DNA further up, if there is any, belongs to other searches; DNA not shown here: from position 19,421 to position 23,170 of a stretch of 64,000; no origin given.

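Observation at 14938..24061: Ton/Tol-like proton-motive motor genes clustered with giant Ca-loop repeat proteins instead of a TonB-dependent receptor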

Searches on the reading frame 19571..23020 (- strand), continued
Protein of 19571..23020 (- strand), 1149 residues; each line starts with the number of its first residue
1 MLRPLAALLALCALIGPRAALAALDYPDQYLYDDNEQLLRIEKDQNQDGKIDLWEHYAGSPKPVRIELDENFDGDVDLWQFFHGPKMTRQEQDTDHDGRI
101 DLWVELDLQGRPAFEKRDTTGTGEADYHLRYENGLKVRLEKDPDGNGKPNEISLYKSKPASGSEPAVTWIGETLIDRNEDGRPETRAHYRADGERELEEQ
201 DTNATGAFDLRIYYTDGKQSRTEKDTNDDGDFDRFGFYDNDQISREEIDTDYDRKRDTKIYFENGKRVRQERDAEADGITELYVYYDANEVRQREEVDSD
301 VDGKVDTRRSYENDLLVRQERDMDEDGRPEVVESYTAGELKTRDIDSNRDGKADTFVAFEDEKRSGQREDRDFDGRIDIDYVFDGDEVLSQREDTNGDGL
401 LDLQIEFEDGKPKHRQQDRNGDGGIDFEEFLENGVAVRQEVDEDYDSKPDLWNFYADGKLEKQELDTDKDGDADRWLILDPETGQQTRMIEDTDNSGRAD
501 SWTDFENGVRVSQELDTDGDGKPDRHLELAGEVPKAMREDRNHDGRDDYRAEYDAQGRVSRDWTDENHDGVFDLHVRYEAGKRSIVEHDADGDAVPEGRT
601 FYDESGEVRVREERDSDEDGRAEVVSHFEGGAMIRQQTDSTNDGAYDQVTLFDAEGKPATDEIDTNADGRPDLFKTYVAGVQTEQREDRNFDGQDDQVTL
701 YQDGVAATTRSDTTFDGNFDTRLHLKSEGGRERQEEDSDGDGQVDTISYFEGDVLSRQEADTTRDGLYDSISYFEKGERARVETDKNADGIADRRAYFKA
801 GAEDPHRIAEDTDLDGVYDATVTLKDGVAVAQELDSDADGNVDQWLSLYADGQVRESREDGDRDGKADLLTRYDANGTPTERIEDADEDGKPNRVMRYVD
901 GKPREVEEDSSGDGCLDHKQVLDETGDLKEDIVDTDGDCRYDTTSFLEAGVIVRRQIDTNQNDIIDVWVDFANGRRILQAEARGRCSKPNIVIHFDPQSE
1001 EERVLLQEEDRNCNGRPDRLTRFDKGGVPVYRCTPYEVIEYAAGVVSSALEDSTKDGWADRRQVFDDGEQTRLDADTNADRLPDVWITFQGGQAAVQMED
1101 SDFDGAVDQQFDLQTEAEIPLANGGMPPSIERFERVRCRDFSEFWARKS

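Call 57: predict_structure(alignment_id=A3)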
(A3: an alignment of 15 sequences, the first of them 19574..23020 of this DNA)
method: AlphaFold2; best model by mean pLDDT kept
length: 1149 residues; sequences in the alignment: 15
mean_pLDDT: 82.0   pTM: 0.41
mean pLDDT of the five models: 82.0, 82.1, 81.9, 76.2, 75.1
residues with pLDDT >= 90: 346; 70-90: 677; 50-70: 66; < 50: 60
segments of 3 or more residues with pLDDT < 50: 1-26, 158-169, 588-603, 607-609
pLDDT, mean of each block of 10 residues (from residue 1): 37 35 54 80 81 82 85 84 82 82 83 83 78 77 73 62 43 69 76 80 77 86 85 88 88 83 89 79 89 87 83 90 83 90 87 88 88 83 87 83 89 91 88 90 87 90 88 88 87 83 87 87 86 86 83 85 80 76 54 35 52 61 72 77 72 80 76 81 83 80 79 75 75 80 81 85 72 88 87 90 90 86 90 86 90 92 86 94 90 93 93 90 92 88 92 90 85 90 82 89 90 85 92 93 93 92 94 94 94 92 89 89 78 85 63
secondary structure, 60 per line:
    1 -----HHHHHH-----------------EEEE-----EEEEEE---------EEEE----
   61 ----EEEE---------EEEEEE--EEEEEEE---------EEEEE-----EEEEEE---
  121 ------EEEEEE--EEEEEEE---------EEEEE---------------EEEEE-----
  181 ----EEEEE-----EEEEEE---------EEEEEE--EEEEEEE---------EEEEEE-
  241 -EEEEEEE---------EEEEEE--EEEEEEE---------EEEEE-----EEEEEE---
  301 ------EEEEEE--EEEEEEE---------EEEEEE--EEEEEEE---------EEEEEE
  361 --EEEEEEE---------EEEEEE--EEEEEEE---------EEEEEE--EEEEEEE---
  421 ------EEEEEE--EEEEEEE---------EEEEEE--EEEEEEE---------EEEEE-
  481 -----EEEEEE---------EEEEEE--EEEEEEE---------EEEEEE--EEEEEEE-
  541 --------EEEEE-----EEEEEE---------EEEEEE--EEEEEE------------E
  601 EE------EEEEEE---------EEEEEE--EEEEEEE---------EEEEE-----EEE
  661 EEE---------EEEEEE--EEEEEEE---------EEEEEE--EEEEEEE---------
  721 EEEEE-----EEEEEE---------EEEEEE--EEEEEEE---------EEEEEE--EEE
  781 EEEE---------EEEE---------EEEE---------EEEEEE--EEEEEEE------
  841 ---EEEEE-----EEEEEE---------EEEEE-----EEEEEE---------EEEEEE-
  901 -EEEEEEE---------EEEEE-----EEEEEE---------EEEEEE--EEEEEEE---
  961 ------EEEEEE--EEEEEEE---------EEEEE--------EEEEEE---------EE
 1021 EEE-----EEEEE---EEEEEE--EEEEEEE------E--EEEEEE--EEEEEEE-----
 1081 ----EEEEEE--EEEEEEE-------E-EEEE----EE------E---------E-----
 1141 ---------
elements in order (helices of 4 or more, strands of 3 or more residues): H6-11 E29-32 E38-43 E53-56 E65-68 E78-83 E86-92 E102-106 E112-117 E127-132 E135-141 E151-155 E171-175 E185-189 E195-200 E210-215 E218-224 E234-239 E242-248 E258-263 E266-272 E282-286 E292-297 E307-312 E315-321 E331-336 E339-345 E355-360 E363-369 E379-384 E387-393 E403-408 E411-417 E427-432 E435-441 E451-456 E459-465 E475-479 E486-491 E501-506 E509-515 E525-530 E533-539 E549-553 E559-564 E574-579 E582-587 E600-602 E609-614 E624-629 E632-638 E648-652 E658-663 E673-678 E681-687 E697-702 E705-711 E721-725 E731-736 E746-751 E754-760 E770-775 E778-784 E794-797 E807-810 E820-825 E828-834 E844-848 E854-859 E869-873 E879-884 E894-899 E902-908 E918-922 E928-933 E943-948 E951-957 E967-972 E975-981 E991-995 E1004-1009 E1019-1023 E1029-1033 E1037-1042 E1045-1051 E1061-1066 E1069-1075 E1085-1090 E1093-1099 E1109-1112
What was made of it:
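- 19571..23020 (-): 1149-aa secreted protein with a signal peptide (22952-23020), about 45 repeats of 24 residues and a net charge of -146. AlphaFold2 mean pLDDT 82: each repeat is a 9-residue loop plus a hairpin of 6 and 7 residues, with no helices in the mature protein (call 57).
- On Tol-Pal system: The giant is a hairpin meander, not a propeller (call 57).
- Hairpin repeats modelled at pLDDT 82 (call 57). The overall 3D shape of the giant is unresolved (pTM 0.41, call 57).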

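Call 63: fold_search(model_id=the predicted structure, library=pdb)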
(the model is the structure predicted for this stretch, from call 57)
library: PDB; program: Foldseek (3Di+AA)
matches with E <= 10: 668; with E <= 0.001: 104
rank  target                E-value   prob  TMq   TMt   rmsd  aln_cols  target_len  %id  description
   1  8uxt                  9.7e-21  1.00  0.10  0.08  57.2      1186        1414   12  Acinetobacter baumannii Tse15 Rhs effector, toxin cleavage mutant (D1369N, D1391N) (released 2024-10-09)
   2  8qjc                  1.1e-20  1.00  0.10  0.11  61.5      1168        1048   12  T6SS-linked Rhs repeat protein - Salmonella bongori Rhs-core domain with toxin domain (released 2024-09-25)
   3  7q97_A                1.3e-20  1.00  0.09  0.10  61.1      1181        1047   12  Structure of the bacterial type VI secretion system effector RhsA. (released 2021-12-22)
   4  8qjb_A                1.3e-20  1.00  0.10  0.11  61.0      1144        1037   13  T6SS-linked Rhs repeat protein - Salmonella bongori Rhs-core domain extended N-terminus (released 2024-09-25)
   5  8qjd_B                1.6e-20  1.00  0.10  0.11  60.7      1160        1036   12  T6SS-linked Rhs repeat protein - Salmonella bongori Rhs-core domain (released 2024-09-25)
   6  7pq5                  1.8e-20  1.00  0.09  0.10  61.5      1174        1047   14  Photorhabdus laumondii T6SS-associated Rhs protein carrying the Tre23 toxin domain (released 2021-12-01)
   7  8qja_D                5.9e-20  1.00  0.10  0.11  58.6      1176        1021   13  T6SS-linked Rhs repeat protein - Advenella mimigardefordensis VgrG-Rhs core (released 2024-09-25)
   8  8qja_B                7.2e-20  1.00  0.10  0.10  59.4      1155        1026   12  T6SS-linked Rhs repeat protein - Advenella mimigardefordensis VgrG-Rhs core (released 2024-09-25)
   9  8qja_A                8.6e-20  1.00  0.10  0.11  58.8      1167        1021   12  T6SS-linked Rhs repeat protein - Advenella mimigardefordensis VgrG-Rhs core (released 2024-09-25)
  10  7bam_A                2.1e-19  1.00  0.09  0.06  58.1      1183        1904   11  human Teneurin4 WT C2 (released 2021-12-01)
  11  8r54_A                3.0e-19  1.00  0.10  0.07  56.6      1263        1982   11  Mouse teneurin-3 non-compact subunit - A0B0 isoform (released 2024-05-08)
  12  8qja_C                3.5e-19  1.00  0.10  0.11  61.2      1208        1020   13  T6SS-linked Rhs repeat protein - Advenella mimigardefordensis VgrG-Rhs core (released 2024-09-25)
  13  8cp6_B                3.7e-19  1.00  0.11  0.11  56.5      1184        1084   14  Type six secretion system exported effector 5 (Tse5) (released 2023-12-06)
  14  7ban_A                3.8e-19  1.00  0.09  0.07  58.0      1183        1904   11  human Teneurin4 Mut C2 (released 2022-01-12)
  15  8uy4_A                9.3e-19  1.00  0.10  0.09  58.5      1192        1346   11  Acinetobacter baumannii Tse15 Rhs effector (released 2024-10-09)
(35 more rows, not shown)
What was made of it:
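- Closest known: Rhs/YD-repeat and MORN/YwqK-type beta-hairpin repeat proteins. Same: Foldseek E about 1e-20 to Rhs shells (call 63).
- The top Foldseek hits of the giant are Rhs and teneurin shells, with E about 1e-20 (call 63).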

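Call 72: find_encoding_contigs(protein=P0101, flank=10000, max_places=2)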
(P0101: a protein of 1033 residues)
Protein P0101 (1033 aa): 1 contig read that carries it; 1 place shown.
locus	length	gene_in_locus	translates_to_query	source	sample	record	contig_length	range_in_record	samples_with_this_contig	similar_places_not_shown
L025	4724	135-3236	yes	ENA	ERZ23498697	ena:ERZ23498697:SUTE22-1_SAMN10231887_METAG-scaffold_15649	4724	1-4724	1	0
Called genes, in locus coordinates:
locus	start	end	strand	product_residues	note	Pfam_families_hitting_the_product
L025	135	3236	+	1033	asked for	-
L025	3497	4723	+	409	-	?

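Call 73: find_encoding_contigs(protein=P0100, flank=10000, max_places=2)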
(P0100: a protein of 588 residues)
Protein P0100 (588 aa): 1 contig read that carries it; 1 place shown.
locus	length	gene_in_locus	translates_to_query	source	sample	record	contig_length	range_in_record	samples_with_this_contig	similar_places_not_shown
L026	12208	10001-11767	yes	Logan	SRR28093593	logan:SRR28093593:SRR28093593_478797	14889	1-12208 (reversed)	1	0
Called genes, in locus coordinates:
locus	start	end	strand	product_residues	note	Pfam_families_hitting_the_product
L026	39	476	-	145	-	PF08837:DUF1810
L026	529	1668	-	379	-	PF16656:Pur_ac_phosph_N, PF00149:Metallophos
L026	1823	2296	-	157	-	PF01613:Flavin_Reduct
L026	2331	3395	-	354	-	PF01497:Peripla_BP_2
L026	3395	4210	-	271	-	PF00005:ABC_tran, PF02463:SMC_N (weak), PF13304:AAA_21 (faint)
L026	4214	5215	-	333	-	PF01032:FecCD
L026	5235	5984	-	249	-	-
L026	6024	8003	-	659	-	PF07715:Plug, PF00593:TonB_dep_Rec_b-barrel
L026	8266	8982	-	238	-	PF13489:Methyltransf_23 (weak), PF01209:Ubie_methyltran, PF06325:PrmA (weak), PF13847:Methyltransf_31, PF08241:Methyltransf_11, PF08242:Methyltransf_12, PF13649:Methyltransf_25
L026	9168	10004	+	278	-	PF13938:DUF4213, PF04016:DUF364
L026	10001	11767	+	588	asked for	-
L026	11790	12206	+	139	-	?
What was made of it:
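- One short relative sits next to DUF364/DUF4213, a TBDR, FecCD, a periplasmic binding protein and an ABC ATPase (call 73).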

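Call 74: find_encoding_contigs(protein=P0113, flank=10000, max_places=2)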
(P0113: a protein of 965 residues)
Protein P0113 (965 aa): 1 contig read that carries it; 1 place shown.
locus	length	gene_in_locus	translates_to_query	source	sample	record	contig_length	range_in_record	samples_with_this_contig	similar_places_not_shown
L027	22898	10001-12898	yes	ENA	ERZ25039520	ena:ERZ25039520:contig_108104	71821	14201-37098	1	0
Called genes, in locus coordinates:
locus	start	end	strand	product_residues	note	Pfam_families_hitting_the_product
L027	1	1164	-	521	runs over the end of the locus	PF00106:adh_short, PF13561:adh_short_C2, PF00202:Aminotran_3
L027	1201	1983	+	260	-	PF00296:Bac_luciferase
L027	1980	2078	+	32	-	-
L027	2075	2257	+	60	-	-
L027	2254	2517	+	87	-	-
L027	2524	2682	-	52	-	-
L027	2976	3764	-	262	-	PF00378:ECH_1, PF16113:ECH_2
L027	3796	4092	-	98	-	-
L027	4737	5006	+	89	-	PF04542:Sigma70_r2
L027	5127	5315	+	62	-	PF08281:Sigma70_r4_2, PF04545:Sigma70_r4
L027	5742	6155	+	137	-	PF10099:RskA_C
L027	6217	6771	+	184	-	-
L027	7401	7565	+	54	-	-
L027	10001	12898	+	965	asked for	-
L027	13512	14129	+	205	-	-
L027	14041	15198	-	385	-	PF03109:ABC1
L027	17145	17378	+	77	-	-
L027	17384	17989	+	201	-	-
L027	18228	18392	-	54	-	-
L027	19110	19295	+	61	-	-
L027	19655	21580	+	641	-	-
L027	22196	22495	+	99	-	PF03061:4HBT (weak)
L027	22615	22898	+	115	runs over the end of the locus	PF07885:Ion_trans_2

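Call 78: find_encoding_contigs(protein=P0110, flank=10000, max_places=2)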
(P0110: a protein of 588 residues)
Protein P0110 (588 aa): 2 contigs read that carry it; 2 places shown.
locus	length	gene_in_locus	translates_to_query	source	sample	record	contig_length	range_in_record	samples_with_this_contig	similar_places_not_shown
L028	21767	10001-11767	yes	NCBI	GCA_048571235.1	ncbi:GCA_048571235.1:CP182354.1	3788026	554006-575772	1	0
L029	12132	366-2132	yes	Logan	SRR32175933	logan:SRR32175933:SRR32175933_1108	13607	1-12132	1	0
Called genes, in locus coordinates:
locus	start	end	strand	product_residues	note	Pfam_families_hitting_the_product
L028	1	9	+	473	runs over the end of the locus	PF01938:TRAM, PF05958:tRNA_U5-meth_tr, PF03602:Cons_hypoth95 (weak), PF13847:Methyltransf_31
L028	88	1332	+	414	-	PF12917:YfbR-like, PF13023:HD_3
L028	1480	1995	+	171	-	PF03449:GreA_GreB_N, PF01272:GreA_GreB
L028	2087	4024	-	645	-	PF00005:ABC_tran, PF00006:ATP-synt_ab (faint), PF02463:SMC_N (faint), PF03193:RsgA_GTPase (faint), PF13191:AAA_16 (faint), PF12848:ABC_tran_Xtn (weak), PF00005:ABC_tran, PF16326:ABC_tran_CTD, +3 more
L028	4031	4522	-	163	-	PF04461:YajQ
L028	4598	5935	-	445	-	PF00270:DEAD, PF04851:ResIII, PF00271:Helicase_C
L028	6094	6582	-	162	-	PF16694:Cytochrome_P460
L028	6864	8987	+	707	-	PF17201:Cache_3-Cache_2, PF02743:dCache_1 (weak), PF17203:sCache_3_2 (weak), PF17202:sCache_3_3, PF08269:dCache_2, PF00672:HAMP, PF00015:MCPsignal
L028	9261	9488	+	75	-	-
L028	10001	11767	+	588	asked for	-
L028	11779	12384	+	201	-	PF01618:MotA_ExbB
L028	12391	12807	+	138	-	PF02472:ExbD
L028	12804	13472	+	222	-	PF13103:TonB_2 (weak), PF03544:TonB_C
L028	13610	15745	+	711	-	PF07715:Plug, PF00593:TonB_dep_Rec_b-barrel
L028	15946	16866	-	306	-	PF00924:MS_channel_2nd, PF21082:MS_channel_3rd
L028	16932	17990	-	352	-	PF24827:AstE_AspA_cat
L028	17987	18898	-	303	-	PF18030:Rimk_N, PF14397:ATPgrasp_ST (faint), PF02655:ATP-grasp_3, PF08443:RimK, PF02955:GSH-S_ATP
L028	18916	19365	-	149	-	PF05618:RimB-like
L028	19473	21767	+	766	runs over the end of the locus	PF21088:MS_channel_1st (weak), PF00924:MS_channel_2nd, PF21082:MS_channel_3rd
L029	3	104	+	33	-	?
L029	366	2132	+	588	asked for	-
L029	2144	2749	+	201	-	PF01618:MotA_ExbB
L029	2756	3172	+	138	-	PF02472:ExbD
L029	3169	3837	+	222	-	PF13103:TonB_2 (weak), PF03544:TonB_C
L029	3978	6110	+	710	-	PF07715:Plug, PF00593:TonB_dep_Rec_b-barrel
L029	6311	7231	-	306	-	PF00924:MS_channel_2nd, PF21082:MS_channel_3rd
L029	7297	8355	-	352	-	PF24827:AstE_AspA_cat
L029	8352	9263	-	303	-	PF18030:Rimk_N, PF14397:ATPgrasp_ST (faint), PF02655:ATP-grasp_3, PF08443:RimK, PF02955:GSH-S_ATP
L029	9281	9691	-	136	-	PF05618:RimB-like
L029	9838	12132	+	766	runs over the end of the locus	PF21088:MS_channel_1st (weak), PF00924:MS_channel_2nd, PF21082:MS_channel_3rd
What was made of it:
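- The short relatives sit in operons with a TBDR (call 78).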
